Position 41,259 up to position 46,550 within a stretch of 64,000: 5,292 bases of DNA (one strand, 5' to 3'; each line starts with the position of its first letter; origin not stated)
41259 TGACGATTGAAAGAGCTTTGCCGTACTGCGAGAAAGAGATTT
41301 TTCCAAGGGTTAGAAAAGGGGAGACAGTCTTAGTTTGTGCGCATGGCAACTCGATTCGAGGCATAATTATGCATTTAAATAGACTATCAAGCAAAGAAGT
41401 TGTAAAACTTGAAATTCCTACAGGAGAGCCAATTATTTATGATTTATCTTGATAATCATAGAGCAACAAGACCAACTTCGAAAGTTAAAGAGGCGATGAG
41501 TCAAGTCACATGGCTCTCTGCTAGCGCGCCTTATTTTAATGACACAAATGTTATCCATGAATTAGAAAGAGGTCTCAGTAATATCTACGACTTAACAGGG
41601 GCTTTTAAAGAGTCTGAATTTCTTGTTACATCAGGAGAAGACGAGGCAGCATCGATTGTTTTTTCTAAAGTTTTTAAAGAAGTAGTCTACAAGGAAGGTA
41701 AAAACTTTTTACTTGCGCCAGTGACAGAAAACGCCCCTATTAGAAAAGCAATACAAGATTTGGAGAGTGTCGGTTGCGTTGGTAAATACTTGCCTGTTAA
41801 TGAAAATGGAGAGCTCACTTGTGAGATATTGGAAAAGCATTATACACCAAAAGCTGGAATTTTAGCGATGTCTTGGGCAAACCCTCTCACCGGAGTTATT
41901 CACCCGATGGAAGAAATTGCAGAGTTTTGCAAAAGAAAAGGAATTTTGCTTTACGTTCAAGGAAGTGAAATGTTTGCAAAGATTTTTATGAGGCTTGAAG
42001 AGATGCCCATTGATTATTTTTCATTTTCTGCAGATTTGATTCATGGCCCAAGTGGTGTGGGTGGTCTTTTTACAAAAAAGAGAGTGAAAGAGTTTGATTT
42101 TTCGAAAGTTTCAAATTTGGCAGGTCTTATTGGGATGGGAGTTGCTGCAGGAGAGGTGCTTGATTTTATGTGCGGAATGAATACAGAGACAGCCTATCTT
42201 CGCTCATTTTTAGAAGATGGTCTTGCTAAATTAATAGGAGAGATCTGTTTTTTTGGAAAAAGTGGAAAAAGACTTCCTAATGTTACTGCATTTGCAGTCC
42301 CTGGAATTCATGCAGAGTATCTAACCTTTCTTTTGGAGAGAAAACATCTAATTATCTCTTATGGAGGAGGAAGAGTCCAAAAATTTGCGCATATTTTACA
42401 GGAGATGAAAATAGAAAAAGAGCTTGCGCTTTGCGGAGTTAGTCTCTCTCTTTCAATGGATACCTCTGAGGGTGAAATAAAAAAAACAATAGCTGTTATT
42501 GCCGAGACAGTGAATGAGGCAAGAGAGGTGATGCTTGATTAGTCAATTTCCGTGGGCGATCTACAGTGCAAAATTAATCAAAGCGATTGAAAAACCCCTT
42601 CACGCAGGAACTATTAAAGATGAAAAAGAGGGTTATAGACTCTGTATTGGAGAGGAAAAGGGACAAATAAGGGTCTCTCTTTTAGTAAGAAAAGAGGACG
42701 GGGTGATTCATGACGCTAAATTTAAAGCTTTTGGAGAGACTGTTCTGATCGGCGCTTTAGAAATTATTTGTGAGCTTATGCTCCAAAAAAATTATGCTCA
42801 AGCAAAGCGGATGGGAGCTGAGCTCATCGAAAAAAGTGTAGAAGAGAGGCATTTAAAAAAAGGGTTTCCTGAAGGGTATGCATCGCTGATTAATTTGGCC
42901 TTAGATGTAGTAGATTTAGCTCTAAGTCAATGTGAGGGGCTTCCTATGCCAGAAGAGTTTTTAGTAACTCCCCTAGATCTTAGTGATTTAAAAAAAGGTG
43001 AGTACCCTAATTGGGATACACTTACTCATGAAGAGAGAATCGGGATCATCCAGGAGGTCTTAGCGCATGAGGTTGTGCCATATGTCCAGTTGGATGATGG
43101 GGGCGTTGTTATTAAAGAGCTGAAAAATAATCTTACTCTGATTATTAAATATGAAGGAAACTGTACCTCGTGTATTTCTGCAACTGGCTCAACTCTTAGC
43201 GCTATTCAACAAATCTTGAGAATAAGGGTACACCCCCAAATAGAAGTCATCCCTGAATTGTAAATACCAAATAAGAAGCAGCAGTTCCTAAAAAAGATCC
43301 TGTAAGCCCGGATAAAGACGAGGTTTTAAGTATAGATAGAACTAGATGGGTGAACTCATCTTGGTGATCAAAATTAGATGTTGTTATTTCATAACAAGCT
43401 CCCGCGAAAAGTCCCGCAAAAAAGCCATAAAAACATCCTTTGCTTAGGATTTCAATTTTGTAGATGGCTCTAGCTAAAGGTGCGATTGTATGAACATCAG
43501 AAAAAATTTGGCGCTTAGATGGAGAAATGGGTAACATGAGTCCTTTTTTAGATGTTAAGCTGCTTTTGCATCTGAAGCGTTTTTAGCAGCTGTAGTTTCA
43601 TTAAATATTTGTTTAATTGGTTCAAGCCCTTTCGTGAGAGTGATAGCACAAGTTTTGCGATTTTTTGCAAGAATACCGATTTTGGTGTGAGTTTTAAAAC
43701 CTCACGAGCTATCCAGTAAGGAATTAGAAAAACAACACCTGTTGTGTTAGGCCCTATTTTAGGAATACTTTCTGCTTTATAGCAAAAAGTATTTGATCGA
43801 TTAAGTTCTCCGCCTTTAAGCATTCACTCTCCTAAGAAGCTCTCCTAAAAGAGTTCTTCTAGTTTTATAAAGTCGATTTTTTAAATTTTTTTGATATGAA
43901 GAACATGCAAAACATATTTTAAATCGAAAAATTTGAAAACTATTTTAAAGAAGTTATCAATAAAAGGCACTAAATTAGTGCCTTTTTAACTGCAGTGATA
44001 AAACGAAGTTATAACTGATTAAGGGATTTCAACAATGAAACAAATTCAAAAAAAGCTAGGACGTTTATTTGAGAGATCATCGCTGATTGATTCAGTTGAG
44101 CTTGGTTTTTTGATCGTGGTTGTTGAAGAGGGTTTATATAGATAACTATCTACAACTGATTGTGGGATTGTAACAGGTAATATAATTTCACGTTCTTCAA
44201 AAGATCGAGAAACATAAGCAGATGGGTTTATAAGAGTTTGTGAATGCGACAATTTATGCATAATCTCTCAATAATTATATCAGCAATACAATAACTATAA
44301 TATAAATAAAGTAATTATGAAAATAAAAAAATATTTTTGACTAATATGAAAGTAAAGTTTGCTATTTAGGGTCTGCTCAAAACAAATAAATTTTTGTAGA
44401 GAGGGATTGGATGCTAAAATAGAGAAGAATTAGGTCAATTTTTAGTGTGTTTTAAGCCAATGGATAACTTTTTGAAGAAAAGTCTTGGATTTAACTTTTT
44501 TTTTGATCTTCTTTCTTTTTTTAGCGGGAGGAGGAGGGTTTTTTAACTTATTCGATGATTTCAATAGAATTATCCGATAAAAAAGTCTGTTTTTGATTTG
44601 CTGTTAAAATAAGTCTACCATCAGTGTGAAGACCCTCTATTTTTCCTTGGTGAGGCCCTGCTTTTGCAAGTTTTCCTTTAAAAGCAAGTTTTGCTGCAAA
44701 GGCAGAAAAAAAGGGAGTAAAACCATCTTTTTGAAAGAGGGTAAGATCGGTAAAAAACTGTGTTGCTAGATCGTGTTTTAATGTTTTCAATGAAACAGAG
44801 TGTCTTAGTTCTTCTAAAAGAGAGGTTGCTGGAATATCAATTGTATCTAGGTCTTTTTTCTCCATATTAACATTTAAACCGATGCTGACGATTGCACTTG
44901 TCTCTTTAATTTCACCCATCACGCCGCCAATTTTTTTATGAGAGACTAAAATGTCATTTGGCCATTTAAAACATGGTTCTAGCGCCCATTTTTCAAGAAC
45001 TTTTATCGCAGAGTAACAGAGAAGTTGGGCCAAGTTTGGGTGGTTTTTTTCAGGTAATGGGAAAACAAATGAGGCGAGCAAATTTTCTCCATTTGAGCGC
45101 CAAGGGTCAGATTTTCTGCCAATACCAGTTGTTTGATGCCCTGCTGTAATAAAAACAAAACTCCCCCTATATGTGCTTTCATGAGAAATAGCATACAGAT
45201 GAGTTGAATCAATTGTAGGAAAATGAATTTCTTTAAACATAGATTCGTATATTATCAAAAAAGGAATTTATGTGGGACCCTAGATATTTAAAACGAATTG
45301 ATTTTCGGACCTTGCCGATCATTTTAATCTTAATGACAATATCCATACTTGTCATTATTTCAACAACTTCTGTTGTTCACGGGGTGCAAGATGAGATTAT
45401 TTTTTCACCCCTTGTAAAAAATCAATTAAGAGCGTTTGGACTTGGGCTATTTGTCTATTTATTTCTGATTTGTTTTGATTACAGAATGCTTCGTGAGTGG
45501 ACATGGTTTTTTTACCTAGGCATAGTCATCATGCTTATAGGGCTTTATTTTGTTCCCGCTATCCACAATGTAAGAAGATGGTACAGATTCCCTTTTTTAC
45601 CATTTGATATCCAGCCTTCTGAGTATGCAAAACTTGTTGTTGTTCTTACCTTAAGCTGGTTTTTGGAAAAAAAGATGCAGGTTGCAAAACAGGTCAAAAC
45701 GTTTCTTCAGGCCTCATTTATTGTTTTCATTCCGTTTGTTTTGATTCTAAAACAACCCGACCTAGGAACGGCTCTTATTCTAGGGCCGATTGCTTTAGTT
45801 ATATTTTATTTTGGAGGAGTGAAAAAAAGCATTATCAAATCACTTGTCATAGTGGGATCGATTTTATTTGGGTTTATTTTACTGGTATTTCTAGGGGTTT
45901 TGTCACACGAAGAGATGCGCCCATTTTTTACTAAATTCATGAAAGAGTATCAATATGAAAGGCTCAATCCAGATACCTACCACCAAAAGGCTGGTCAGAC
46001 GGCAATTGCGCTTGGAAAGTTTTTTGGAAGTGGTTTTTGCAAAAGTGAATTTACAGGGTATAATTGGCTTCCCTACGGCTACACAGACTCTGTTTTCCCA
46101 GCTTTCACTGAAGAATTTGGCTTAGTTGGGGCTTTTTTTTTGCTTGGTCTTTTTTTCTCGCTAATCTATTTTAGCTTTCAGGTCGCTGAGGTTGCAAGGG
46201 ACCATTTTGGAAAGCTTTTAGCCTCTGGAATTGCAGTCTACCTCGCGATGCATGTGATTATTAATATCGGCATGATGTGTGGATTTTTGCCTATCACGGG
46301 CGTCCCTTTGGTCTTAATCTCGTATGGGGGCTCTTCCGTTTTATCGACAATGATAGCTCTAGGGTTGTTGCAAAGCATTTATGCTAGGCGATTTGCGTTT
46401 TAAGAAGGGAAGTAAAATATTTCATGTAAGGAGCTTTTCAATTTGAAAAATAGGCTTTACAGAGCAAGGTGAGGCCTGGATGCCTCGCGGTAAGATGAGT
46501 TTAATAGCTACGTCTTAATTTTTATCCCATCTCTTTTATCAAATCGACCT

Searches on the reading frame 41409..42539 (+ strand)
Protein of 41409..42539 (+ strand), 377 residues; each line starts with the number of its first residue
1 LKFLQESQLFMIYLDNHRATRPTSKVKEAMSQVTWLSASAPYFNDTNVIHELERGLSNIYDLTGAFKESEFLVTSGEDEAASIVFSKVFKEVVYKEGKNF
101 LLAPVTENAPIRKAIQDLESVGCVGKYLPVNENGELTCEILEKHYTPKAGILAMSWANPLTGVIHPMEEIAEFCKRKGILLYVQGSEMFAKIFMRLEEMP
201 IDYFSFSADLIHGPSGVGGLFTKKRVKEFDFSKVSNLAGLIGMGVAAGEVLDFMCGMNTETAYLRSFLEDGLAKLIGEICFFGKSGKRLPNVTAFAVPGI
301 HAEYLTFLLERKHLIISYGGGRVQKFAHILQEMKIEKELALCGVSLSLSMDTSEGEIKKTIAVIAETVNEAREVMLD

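Call 74: search_protein_families(library=pfam, max_evalue=0.00001, proteins=[window:41409-42539:+])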
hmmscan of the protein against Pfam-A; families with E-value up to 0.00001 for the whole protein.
window:41409-42539:+ (377 aa): 1 family
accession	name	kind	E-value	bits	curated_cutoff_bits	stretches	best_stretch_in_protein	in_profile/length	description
PF00266.25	Aminotran_5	-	2.4e-29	102.9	21.5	1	12-228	1-219/371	Aminotransferase class-V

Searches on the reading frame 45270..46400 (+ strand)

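Call 74: search_protein_families(library=pfam, max_evalue=0.00001, proteins=[window:45270-46400:+])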
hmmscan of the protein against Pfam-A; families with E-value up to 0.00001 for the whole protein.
window:45270-46400:+ (377 aa): 1 family
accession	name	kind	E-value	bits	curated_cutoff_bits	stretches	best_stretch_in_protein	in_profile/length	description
PF01098.24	FTSW_RODA_SPOVE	-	3.2e-68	230.8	26.4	1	15-372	4-352/356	Cell cycle protein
